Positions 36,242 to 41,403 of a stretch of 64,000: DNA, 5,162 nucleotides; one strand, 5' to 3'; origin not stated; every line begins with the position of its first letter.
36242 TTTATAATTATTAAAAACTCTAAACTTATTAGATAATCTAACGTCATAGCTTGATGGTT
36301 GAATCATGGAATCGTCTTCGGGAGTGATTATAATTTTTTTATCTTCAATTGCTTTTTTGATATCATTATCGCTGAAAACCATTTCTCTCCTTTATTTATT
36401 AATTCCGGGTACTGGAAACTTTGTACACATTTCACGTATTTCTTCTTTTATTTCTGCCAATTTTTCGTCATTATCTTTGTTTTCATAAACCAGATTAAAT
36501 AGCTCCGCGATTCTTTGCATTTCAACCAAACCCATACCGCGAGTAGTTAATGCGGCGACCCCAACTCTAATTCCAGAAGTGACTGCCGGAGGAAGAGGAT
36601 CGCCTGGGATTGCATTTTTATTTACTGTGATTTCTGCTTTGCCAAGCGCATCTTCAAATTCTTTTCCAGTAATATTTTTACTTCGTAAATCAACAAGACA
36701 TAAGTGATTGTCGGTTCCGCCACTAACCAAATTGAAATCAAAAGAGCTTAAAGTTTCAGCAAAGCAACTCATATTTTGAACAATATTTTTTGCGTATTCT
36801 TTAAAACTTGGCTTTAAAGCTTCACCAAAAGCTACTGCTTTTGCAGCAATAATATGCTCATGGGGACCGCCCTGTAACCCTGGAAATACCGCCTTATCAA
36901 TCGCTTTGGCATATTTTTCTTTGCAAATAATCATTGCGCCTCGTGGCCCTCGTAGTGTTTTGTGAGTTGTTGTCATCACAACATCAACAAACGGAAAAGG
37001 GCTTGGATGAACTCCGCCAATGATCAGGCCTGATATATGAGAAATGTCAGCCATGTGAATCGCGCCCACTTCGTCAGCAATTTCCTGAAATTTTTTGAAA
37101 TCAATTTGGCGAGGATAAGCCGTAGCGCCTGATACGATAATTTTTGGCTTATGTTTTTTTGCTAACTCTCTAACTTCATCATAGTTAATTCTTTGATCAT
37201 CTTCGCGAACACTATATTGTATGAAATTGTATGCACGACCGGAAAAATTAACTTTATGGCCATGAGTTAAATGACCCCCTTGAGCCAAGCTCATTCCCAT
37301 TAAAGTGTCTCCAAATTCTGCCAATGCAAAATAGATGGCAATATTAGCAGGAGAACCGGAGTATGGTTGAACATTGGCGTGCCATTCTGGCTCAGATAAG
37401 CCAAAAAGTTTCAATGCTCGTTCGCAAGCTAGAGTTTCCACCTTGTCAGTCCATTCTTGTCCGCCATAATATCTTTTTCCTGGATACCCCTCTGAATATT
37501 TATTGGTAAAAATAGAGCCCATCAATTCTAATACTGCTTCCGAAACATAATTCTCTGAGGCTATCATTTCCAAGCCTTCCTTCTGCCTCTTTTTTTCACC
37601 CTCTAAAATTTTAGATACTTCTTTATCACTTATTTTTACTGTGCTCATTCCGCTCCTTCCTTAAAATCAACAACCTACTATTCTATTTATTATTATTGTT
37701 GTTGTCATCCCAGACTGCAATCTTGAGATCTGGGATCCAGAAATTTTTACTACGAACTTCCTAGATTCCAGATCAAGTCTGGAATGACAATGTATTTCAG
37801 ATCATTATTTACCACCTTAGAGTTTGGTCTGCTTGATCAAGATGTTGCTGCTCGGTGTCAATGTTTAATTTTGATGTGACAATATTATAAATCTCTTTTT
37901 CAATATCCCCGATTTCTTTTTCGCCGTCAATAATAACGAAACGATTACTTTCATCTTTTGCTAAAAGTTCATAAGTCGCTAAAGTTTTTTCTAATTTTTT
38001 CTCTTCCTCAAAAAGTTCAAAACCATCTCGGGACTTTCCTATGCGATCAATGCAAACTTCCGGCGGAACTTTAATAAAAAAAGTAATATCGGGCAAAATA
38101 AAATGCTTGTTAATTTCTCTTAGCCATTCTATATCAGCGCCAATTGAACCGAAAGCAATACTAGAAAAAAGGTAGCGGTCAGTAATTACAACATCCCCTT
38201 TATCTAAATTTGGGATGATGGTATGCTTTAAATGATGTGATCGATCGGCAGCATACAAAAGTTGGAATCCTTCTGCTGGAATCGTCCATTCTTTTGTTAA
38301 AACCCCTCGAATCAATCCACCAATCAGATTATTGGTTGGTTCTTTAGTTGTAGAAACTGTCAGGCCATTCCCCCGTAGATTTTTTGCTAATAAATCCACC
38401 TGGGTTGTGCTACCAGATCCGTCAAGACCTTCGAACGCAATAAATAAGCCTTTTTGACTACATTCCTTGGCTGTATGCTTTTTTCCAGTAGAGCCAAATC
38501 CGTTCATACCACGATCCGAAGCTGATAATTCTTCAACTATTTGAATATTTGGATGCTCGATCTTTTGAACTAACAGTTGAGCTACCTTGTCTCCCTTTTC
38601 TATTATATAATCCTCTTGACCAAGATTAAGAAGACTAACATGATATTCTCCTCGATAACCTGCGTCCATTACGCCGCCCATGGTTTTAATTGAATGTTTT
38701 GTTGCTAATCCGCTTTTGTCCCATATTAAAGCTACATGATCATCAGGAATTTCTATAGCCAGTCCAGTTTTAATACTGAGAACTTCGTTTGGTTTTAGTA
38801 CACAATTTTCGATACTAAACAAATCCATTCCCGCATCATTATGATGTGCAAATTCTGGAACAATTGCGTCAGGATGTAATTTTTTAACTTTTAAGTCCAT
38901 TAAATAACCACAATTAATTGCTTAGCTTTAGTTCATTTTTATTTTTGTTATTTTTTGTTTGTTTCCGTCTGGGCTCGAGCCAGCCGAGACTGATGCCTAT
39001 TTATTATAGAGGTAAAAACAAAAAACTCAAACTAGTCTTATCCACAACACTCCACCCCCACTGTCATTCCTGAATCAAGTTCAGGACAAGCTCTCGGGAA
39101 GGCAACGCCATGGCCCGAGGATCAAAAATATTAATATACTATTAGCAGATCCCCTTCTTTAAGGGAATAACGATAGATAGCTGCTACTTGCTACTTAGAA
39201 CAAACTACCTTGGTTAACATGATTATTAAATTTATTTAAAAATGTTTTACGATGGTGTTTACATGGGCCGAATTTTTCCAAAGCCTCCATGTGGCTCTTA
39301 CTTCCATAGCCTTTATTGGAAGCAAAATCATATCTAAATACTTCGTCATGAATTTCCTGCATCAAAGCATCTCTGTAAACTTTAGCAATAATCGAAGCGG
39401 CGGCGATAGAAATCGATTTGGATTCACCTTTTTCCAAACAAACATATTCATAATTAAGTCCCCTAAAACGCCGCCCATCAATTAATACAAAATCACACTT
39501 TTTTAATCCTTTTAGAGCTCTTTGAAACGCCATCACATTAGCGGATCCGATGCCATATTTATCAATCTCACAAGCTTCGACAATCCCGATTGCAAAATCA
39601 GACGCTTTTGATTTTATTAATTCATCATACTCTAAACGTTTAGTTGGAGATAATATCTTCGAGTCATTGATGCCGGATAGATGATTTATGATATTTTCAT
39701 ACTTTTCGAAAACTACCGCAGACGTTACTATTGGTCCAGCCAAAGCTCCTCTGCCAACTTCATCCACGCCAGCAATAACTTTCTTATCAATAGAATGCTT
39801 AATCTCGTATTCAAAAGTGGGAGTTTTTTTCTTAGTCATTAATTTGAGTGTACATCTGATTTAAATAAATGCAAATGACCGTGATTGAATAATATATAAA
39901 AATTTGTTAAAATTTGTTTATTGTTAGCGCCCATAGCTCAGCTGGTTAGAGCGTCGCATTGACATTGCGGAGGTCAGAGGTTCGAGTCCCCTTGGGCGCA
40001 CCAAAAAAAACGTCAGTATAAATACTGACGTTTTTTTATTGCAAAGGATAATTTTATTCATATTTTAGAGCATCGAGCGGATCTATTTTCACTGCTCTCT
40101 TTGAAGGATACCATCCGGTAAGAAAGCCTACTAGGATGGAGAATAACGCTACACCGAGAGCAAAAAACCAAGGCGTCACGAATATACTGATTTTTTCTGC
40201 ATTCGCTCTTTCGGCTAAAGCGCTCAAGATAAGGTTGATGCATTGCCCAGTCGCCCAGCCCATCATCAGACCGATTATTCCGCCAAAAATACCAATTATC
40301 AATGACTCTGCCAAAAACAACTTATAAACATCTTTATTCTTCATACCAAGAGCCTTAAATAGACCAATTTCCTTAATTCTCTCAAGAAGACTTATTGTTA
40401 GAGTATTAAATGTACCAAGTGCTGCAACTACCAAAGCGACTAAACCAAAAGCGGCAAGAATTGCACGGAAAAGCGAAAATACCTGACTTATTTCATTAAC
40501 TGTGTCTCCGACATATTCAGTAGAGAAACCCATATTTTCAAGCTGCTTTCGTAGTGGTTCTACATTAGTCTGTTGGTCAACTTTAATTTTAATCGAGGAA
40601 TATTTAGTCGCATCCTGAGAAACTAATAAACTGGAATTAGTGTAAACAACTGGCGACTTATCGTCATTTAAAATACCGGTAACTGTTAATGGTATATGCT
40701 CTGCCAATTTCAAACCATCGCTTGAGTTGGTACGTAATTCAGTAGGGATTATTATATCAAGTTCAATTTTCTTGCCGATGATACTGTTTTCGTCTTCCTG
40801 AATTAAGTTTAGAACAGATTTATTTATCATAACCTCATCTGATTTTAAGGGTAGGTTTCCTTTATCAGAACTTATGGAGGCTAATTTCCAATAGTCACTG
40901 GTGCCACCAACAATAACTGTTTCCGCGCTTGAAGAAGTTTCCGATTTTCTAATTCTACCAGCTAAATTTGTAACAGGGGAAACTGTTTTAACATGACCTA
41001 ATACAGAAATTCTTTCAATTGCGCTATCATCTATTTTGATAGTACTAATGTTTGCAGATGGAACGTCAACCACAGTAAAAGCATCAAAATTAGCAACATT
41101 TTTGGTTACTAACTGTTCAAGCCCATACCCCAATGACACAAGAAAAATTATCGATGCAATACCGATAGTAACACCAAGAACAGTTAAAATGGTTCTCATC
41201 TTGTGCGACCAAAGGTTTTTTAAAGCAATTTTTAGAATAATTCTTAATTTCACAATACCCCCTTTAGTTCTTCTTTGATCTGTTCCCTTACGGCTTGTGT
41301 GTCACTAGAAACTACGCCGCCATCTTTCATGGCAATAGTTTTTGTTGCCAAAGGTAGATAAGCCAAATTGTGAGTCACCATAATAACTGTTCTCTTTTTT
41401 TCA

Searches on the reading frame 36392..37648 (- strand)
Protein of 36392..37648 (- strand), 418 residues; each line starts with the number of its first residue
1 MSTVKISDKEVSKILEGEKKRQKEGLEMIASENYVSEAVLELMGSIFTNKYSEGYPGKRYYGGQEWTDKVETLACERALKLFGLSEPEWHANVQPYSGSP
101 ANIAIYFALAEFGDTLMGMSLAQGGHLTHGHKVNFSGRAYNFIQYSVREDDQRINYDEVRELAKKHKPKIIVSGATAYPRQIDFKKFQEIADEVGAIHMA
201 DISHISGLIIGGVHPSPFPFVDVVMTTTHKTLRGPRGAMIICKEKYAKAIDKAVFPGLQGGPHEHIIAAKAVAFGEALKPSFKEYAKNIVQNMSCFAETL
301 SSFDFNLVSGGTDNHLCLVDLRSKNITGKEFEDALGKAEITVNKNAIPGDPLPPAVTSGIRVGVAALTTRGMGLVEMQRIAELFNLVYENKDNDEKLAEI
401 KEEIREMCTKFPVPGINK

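Call 47: search_protein_families(library=pfam, proteins=[window:36392-37648:-], max_evalue=0.001)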
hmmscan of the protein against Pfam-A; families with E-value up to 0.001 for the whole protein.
window:36392-37648:- (418 aa): 1 family
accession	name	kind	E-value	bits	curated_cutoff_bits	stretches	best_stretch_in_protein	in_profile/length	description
PF00464.25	SHMT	-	2.5e-163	543.8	27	1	5-382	2-397/399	Serine hydroxymethyltransferase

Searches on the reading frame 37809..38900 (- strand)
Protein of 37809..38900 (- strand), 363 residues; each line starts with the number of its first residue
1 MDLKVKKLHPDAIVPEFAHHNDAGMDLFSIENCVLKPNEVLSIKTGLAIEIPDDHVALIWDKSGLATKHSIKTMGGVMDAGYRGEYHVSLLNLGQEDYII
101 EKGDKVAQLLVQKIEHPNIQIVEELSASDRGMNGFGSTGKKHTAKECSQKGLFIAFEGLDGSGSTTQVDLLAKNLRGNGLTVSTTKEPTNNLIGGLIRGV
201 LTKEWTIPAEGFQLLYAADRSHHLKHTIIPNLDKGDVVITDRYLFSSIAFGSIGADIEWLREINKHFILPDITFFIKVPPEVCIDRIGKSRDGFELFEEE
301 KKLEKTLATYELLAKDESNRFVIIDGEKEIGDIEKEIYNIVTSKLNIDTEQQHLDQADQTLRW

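Call 47: search_protein_families(library=pfam, proteins=[window:37809-38900:-], max_evalue=0.001)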
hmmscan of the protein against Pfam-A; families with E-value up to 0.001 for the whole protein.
window:37809-38900:- (363 aa): 4 families
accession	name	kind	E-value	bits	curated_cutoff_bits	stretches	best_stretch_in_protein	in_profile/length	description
PF02223.23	Thymidylate_kin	-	2.3e-45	155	27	1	156-337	1-185/185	Thymidylate kinase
PF00692.24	dUTPase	-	6.4e-30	104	22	1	13-139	4-129/129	dUTPase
PF22769.1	DCD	-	1.4e-08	35.4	27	1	31-113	69-152/153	dCTP deaminase-like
PF01712.25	dNK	-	6.8e-06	26.4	27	1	154-342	1-196/203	Deoxynucleoside kinase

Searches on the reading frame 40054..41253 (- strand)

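Call 47: search_protein_families(library=pfam, proteins=[window:40054-41253:-], max_evalue=0.001)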
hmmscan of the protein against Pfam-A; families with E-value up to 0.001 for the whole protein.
window:40054-41253:- (399 aa): 2 families
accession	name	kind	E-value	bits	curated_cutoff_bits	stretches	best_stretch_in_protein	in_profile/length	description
PF02687.27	FtsX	-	6e-25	88.1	25.5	1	268-392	2-120/120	FtsX-like permease C-terminal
PF12704.14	MacB_PCD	-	3.7e-22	80.1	27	1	21-240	1-206/207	MacB-like periplasmic core domain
